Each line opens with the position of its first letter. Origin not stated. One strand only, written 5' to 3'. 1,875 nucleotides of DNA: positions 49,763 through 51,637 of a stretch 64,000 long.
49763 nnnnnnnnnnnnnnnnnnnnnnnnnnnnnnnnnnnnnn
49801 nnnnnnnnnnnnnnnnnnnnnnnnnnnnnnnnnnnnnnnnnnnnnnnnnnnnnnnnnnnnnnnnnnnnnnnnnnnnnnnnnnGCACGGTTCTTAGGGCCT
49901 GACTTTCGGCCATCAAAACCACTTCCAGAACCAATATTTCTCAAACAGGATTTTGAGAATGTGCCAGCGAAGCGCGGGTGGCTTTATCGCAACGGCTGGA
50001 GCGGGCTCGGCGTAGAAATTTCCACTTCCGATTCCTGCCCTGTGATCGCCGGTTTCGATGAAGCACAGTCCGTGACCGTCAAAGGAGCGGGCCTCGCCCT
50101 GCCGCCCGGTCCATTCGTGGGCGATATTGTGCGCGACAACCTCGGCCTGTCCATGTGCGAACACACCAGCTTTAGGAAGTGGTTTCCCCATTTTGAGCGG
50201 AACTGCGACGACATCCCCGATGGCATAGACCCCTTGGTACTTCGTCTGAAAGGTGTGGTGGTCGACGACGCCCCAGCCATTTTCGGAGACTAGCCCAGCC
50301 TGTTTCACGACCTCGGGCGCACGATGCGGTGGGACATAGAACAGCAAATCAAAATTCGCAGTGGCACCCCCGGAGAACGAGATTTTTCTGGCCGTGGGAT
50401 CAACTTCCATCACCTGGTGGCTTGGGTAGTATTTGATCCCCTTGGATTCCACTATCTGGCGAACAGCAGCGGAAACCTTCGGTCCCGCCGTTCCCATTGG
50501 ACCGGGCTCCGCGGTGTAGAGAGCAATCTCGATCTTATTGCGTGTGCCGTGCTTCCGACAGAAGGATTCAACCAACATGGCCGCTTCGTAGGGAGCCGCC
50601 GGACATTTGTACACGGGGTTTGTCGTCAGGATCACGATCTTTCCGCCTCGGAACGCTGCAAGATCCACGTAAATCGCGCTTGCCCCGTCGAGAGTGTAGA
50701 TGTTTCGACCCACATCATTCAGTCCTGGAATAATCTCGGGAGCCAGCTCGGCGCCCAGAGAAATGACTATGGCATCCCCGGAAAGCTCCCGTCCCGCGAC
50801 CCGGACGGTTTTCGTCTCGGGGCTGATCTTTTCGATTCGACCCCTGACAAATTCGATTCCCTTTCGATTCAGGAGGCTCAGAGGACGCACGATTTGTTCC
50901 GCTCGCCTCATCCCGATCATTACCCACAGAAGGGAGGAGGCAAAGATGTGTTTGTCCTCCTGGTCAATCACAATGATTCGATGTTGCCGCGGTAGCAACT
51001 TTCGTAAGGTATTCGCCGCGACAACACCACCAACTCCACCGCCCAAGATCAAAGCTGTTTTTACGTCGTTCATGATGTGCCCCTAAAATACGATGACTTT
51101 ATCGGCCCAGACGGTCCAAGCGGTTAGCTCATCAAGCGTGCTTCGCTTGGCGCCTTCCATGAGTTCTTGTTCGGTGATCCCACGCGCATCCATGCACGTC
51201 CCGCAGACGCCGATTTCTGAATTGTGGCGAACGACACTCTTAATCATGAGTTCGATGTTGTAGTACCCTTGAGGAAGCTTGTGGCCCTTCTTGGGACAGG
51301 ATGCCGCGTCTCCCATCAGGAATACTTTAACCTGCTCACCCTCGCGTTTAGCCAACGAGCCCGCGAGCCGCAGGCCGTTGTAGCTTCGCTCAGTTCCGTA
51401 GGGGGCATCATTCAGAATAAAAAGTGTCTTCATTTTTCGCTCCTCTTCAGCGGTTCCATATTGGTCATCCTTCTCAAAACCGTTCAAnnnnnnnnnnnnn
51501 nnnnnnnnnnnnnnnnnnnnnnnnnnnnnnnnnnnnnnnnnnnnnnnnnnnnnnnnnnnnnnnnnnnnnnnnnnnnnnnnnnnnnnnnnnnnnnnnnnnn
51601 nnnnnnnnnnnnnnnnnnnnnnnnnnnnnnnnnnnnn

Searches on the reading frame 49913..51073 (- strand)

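Call 76: search_protein_families(library=pfam, proteins=[window:49913-51073:-], max_evalue=0.0001)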
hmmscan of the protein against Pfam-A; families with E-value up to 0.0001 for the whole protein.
window:49913-51073:- (386 aa): 2 families
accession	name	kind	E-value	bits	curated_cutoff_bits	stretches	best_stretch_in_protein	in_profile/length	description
PF07992.20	Pyr_redox_2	-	1.3e-21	77.7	26.1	1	8-297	4-278/291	Pyridine nucleotide-disulphide oxidoreductase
PF21706.3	FCSD_central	-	4.1e-08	33.8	27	1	142-248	13-116/116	Sulfide dehydrogenase [flavocytochrome c] flavoprotein chain, central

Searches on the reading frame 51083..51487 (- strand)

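Call 76: search_protein_families(library=pfam, proteins=[window:51083-51487:-], max_evalue=0.0001)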
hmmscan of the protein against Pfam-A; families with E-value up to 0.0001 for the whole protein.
window:51083-51487:- (134 aa): 1 family
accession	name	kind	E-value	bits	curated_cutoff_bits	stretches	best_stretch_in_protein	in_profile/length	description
PF02635.20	DsrE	-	5e-25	88.4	22.7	1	19-134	1-116/116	DsrE/DsrF-like family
